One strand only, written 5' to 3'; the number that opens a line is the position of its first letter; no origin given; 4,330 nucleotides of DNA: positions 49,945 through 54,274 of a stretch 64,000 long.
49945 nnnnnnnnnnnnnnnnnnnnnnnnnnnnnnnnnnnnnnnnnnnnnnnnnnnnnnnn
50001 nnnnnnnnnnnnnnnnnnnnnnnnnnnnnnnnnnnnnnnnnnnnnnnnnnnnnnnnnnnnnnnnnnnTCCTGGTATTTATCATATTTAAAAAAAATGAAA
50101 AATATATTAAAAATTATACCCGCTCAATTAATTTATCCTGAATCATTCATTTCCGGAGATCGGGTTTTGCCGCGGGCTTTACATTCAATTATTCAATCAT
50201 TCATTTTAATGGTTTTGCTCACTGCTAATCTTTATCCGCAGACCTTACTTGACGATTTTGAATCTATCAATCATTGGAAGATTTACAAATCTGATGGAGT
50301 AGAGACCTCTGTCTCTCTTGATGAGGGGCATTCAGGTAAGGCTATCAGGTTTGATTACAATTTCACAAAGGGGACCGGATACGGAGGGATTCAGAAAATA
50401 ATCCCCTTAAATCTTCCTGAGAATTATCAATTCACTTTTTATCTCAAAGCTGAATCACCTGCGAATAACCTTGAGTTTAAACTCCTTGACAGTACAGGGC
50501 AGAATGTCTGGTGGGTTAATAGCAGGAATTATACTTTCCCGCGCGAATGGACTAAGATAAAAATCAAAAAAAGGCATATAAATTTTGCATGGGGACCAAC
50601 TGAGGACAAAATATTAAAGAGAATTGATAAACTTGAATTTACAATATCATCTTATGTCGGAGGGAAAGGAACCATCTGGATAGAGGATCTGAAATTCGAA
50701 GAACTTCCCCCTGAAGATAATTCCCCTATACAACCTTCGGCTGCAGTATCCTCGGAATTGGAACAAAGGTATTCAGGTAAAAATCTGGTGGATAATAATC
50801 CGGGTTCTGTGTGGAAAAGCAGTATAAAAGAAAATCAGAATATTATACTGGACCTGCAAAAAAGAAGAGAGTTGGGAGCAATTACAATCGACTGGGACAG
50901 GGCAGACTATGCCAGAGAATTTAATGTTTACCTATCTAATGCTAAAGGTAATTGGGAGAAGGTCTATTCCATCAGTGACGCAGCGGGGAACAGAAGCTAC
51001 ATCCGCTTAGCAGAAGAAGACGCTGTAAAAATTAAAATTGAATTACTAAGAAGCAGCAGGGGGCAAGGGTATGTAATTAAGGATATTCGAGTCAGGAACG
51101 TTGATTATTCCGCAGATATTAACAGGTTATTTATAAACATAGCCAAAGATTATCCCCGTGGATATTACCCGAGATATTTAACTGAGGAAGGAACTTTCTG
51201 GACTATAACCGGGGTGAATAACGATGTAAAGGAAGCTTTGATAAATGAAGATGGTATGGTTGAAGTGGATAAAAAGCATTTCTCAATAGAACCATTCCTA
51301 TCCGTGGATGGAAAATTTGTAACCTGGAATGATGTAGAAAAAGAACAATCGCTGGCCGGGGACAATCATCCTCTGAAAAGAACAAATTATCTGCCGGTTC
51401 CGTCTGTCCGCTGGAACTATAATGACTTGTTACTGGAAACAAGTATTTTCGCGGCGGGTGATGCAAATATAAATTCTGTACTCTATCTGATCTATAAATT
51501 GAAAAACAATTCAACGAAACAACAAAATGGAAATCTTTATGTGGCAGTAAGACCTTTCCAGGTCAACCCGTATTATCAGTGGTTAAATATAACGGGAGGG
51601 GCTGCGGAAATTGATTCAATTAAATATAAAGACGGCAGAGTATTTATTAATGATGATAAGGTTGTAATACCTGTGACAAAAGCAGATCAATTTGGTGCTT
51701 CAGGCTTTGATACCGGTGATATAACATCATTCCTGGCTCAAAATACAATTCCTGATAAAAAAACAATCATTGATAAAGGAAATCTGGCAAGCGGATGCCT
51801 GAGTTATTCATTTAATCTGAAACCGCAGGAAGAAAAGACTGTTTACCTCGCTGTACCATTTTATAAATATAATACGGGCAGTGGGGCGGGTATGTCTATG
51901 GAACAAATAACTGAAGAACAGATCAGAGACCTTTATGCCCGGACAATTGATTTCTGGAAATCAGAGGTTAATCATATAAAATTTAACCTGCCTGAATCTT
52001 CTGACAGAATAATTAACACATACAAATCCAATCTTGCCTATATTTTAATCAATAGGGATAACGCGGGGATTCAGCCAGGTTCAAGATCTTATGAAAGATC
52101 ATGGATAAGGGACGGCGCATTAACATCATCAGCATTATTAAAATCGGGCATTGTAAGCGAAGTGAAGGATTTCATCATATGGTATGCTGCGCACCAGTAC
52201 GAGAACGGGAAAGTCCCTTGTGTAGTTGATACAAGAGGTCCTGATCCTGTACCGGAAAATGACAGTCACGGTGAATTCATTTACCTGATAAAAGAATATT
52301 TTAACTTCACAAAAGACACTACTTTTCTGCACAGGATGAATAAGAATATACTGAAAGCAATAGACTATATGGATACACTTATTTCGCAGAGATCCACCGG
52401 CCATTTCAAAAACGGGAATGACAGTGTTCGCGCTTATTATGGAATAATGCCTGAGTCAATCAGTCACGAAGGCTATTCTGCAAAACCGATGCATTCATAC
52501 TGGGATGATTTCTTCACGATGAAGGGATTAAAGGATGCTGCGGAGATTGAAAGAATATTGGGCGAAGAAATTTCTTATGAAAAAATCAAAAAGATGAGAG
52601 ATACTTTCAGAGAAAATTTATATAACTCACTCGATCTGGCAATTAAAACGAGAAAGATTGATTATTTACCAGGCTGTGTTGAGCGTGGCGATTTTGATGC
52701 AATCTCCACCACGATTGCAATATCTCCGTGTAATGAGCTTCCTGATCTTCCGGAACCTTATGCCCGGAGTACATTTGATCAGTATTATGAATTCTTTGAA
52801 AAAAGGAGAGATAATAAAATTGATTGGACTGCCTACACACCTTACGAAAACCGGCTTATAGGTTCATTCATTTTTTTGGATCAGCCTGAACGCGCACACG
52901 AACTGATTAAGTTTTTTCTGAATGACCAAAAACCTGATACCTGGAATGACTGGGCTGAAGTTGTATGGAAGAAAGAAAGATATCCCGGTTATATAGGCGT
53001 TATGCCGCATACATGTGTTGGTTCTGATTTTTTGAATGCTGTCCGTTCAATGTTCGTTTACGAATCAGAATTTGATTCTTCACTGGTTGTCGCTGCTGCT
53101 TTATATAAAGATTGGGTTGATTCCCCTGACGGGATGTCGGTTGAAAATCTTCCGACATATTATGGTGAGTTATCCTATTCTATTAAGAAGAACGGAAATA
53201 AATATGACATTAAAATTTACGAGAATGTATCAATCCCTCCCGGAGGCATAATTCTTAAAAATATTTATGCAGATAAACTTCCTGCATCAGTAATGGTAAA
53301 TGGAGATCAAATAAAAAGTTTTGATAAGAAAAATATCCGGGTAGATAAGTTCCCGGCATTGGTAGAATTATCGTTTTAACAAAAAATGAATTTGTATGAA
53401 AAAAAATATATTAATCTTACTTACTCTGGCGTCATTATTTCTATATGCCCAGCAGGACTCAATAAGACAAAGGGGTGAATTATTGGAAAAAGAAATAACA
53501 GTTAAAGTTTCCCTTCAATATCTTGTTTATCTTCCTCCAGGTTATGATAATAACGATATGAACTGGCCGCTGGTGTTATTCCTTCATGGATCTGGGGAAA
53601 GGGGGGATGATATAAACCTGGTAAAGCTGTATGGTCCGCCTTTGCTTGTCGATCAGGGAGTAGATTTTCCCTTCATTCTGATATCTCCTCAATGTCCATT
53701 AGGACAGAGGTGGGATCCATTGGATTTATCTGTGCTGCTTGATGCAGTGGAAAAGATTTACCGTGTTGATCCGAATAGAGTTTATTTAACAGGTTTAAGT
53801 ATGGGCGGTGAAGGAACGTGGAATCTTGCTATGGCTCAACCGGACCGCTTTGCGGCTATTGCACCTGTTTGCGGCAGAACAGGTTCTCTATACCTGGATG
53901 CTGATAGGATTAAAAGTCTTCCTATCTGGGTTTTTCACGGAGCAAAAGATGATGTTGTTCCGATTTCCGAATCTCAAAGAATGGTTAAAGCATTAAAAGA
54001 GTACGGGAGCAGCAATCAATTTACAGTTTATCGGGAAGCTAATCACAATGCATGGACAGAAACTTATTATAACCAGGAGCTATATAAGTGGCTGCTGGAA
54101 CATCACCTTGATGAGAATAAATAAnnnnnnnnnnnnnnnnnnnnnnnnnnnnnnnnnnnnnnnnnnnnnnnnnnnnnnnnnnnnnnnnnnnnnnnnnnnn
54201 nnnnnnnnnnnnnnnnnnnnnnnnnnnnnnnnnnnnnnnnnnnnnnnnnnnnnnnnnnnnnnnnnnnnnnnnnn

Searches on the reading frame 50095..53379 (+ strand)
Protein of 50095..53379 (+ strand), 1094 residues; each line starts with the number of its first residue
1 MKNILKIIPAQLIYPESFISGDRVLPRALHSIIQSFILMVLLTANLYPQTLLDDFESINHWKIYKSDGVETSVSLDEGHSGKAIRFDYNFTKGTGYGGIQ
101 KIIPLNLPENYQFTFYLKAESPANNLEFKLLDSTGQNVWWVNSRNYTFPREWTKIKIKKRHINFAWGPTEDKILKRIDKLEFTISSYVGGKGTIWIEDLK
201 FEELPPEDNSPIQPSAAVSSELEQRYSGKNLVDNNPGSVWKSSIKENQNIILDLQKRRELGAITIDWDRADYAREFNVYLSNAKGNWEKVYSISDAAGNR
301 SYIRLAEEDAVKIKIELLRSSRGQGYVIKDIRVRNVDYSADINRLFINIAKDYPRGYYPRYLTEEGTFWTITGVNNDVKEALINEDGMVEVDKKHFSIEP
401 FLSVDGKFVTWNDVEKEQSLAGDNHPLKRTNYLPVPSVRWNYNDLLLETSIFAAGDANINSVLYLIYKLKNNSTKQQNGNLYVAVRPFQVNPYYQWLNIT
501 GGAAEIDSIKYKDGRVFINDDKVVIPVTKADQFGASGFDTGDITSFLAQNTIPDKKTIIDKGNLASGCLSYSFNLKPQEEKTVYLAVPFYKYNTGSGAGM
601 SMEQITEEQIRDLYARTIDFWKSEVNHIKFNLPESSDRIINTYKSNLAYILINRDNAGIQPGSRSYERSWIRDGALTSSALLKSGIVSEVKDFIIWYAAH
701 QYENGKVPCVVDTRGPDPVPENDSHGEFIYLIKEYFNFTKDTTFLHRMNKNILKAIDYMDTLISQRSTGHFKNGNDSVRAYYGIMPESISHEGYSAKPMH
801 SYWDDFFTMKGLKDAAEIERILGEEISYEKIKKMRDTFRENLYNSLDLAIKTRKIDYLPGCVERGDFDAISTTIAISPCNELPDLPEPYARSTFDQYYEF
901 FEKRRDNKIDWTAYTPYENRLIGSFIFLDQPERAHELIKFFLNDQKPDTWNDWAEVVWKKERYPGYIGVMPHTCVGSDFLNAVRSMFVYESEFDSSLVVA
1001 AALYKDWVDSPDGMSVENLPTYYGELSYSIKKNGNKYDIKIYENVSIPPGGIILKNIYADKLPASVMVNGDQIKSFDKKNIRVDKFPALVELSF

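Call 58: search_protein_families(library=pfam, proteins=[window:50095-53379:+], max_evalue=0.00001)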
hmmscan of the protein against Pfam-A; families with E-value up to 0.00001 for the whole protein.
window:50095-53379:+ (1094 aa): 2 families
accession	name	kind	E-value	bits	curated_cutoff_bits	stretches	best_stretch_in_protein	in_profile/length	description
PF00754.31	F5_F8_type_C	-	1.2e-11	45.3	28.2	1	216-319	2-114/127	F5/8 type C domain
PF22633.2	F5_F8_type_C_2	-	5.6e-11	43.3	27.8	1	230-314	1-90/91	NedA-like, galactose-binding domain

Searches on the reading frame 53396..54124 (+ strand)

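Call 59: search_protein_families(library=pfam, proteins=[window:53396-54124:+], max_evalue=0.0001)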
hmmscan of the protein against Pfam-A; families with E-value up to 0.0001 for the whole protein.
window:53396-54124:+ (242 aa): 7 families
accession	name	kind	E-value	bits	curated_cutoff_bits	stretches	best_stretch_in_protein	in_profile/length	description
PF00326.27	Peptidase_S9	-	1.1e-12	48.4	22.6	1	174-236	144-209/213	Prolyl oligopeptidase family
PF01738.24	DLH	-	1.7e-11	44.6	21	1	114-217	84-186/217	Dienelactone hydrolase family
PF02230.22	Abhydrolase_2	-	3e-09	37.5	23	1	123-222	101-204/217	Phospholipase/Carboxylesterase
PF12146.15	Hydrolase_4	-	3.6e-09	36.7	27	1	168-223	186-238/239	Serine aminopeptidase, S33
PF00756.26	Esterase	-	1.2e-07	32.2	22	1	112-212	100-199/251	Putative esterase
PF10503.15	Esterase_PHB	-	3e-06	27.1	23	0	114-158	84-128/219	Esterase PHB depolymerase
PF20434.5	BD-FAE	-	1.6e-05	25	26.8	0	173-200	188-215/215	BD-FAE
